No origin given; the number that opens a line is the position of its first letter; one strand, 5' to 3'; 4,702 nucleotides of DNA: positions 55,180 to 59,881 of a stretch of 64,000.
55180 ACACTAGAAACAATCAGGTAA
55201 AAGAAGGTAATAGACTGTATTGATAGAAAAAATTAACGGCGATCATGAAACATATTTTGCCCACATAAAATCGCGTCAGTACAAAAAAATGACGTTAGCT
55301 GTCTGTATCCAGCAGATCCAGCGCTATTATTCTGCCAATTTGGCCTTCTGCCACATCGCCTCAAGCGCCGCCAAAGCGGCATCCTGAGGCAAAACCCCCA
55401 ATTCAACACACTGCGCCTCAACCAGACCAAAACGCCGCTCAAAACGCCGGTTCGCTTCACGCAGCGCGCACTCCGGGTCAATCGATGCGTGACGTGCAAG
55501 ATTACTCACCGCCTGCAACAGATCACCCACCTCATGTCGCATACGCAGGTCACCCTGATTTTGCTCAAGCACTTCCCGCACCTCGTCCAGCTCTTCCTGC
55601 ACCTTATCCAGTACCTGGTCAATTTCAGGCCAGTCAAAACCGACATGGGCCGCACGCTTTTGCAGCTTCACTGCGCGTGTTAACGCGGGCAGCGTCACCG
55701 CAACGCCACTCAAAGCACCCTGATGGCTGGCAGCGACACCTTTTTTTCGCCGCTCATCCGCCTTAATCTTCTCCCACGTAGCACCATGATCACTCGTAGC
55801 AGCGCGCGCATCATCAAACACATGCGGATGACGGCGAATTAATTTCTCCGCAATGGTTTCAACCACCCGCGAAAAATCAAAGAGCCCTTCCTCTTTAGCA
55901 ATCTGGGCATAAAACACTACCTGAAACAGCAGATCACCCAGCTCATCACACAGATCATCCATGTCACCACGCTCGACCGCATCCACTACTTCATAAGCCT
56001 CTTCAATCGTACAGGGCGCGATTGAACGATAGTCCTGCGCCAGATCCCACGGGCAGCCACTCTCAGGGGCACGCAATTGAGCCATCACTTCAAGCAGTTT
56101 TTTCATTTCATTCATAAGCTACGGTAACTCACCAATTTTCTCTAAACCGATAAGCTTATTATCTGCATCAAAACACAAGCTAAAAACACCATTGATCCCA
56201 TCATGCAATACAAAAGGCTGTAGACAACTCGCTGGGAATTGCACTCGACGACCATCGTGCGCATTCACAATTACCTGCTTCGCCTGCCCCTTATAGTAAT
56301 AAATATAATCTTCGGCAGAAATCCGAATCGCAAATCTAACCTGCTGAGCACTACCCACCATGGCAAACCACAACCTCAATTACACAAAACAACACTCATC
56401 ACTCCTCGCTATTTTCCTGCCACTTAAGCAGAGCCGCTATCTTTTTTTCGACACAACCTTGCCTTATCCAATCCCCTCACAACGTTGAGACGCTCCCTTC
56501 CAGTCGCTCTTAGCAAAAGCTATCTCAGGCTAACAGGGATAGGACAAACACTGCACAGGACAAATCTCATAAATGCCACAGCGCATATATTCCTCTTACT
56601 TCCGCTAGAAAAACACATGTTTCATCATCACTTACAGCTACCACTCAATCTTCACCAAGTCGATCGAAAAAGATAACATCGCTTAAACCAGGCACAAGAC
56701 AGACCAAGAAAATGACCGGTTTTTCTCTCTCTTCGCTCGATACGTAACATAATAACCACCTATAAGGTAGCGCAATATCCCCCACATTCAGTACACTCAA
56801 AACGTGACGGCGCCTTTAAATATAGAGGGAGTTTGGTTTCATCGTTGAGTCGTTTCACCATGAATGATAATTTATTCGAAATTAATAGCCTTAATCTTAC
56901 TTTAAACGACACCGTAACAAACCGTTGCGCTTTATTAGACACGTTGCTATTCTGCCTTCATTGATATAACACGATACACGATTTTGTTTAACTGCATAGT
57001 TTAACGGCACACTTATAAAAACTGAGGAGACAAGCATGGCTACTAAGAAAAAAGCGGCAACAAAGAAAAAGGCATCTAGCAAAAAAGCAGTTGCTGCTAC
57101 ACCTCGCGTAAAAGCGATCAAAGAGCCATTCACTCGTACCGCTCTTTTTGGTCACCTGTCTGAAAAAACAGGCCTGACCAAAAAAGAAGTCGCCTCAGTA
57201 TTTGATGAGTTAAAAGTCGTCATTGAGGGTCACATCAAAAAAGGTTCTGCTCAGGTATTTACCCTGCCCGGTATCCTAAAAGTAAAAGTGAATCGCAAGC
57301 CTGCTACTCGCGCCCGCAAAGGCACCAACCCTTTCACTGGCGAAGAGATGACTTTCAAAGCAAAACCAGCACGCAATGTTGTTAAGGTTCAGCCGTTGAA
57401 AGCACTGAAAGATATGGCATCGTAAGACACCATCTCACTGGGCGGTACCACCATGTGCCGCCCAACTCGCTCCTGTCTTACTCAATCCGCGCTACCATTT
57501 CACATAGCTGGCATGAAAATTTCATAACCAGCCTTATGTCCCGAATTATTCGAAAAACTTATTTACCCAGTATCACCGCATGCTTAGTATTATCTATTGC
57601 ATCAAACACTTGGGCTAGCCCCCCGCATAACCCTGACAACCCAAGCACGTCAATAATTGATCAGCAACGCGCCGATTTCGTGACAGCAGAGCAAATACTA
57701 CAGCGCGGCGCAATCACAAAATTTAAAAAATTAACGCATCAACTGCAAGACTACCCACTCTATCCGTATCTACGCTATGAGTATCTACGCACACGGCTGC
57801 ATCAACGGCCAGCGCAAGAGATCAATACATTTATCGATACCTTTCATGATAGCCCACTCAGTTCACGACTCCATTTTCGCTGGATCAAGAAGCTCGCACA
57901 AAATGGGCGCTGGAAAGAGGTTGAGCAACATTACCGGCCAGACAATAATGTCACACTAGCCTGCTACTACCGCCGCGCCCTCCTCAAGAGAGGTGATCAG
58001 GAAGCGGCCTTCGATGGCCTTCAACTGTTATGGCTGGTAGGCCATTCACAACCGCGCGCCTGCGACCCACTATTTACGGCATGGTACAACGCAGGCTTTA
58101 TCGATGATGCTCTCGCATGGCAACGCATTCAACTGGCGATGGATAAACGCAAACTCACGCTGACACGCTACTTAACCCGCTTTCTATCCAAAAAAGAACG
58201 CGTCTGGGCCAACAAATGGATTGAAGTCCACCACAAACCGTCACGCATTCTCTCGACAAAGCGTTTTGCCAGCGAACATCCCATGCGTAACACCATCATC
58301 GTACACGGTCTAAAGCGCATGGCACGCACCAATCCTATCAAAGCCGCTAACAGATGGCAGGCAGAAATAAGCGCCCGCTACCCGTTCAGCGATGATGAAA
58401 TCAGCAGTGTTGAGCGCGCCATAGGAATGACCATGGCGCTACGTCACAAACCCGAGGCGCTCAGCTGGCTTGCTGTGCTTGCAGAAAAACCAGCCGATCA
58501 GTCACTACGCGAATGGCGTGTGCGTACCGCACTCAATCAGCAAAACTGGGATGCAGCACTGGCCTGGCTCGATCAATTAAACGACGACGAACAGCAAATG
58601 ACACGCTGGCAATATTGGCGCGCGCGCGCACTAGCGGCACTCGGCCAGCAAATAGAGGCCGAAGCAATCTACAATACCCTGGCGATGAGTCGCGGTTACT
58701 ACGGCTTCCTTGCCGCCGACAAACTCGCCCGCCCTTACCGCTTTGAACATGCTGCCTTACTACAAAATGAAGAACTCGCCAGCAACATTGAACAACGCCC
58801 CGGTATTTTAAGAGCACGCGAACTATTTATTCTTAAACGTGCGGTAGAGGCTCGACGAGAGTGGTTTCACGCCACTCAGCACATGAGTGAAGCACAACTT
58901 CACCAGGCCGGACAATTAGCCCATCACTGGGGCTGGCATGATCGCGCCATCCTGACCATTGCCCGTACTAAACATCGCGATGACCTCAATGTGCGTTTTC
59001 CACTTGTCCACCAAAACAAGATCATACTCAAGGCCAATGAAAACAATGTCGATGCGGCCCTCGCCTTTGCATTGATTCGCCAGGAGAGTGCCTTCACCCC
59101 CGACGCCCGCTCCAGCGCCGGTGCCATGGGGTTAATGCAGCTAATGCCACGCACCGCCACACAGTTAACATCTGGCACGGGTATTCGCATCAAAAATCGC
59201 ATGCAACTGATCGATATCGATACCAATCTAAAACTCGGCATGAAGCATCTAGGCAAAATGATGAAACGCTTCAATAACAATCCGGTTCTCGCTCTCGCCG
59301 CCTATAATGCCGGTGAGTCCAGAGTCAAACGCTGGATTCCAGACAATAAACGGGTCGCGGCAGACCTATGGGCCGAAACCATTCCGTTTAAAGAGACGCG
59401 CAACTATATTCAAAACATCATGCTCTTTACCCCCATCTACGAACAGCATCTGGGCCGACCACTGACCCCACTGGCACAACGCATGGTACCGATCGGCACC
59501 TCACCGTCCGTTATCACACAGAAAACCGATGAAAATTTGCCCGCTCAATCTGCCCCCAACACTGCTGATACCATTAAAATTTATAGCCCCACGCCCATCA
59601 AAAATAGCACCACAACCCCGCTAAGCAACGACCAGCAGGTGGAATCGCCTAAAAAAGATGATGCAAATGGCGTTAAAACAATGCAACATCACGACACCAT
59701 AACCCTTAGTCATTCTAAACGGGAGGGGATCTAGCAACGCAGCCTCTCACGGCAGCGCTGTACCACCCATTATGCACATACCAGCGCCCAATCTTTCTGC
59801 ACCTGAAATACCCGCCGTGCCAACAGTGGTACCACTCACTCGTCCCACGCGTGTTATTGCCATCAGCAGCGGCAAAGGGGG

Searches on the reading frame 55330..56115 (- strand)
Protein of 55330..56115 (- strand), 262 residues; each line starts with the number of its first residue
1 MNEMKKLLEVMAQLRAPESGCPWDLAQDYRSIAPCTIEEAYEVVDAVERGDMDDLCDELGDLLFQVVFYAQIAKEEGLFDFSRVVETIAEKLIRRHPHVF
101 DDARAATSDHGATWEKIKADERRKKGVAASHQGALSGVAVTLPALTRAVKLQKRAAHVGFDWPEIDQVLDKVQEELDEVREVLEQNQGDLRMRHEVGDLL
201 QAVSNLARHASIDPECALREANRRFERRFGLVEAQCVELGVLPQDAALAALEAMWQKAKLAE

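Call 38: search_protein_families(library=pfam, proteins=[window:55330-56115:-], max_evalue=0.001)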
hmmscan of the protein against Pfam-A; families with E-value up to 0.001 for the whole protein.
window:55330-56115:- (262 aa): 2 families
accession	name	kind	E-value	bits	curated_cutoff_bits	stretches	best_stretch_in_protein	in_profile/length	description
PF03819.22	MazG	-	3.8e-37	126.8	22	2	27-100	1-74/74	MazG nucleotide pyrophosphohydrolase domain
PF01503.22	PRA-PH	-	1.8e-10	41.5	21.3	1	31-68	29-66/86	Phosphoribosyl-ATP pyrophosphohydrolase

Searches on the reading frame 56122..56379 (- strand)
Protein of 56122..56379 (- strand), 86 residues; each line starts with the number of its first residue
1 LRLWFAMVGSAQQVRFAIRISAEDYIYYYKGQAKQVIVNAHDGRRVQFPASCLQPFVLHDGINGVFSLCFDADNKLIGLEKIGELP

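Call 26: search_protein_families(library=pfam, proteins=[window:56122-56379:-], max_evalue=0.01)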
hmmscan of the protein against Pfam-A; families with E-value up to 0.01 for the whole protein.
window:56122-56379:- (86 aa): 1 family
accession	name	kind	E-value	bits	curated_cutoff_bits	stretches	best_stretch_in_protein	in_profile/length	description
PF11197.13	DUF2835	-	4.1e-26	91.2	25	1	12-82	1-71/71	Protein of unknown function (DUF2835)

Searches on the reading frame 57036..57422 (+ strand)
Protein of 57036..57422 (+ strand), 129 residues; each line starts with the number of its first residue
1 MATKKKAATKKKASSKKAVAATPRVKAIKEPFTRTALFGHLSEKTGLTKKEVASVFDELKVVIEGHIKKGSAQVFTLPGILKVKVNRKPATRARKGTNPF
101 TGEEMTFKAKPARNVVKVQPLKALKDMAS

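Call 38: search_protein_families(library=pfam, proteins=[window:57036-57422:+], max_evalue=0.001)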
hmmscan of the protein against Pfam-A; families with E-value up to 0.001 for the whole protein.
window:57036-57422:+ (129 aa): 1 family
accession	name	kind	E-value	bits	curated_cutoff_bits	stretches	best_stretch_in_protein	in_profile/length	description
PF00216.26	Bac_DNA_binding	-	1.7e-15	57.5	22.4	1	33-127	2-88/90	Bacterial DNA-binding protein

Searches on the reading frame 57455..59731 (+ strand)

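Call 24: search_protein_families(library=pfam, proteins=[window:57455-59731:+], max_evalue=0.00001)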
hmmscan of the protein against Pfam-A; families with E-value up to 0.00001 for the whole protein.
window:57455-59731:+ (759 aa): 2 families
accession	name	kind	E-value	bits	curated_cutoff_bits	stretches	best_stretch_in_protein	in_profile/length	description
PF01464.25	SLT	-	1.6e-31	108.7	21.3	1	524-636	4-113/117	Transglycosylase SLT domain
PF14718.12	SLT_L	-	5e-19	68.7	25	1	445-511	2-68/68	Soluble lytic murein transglycosylase L domain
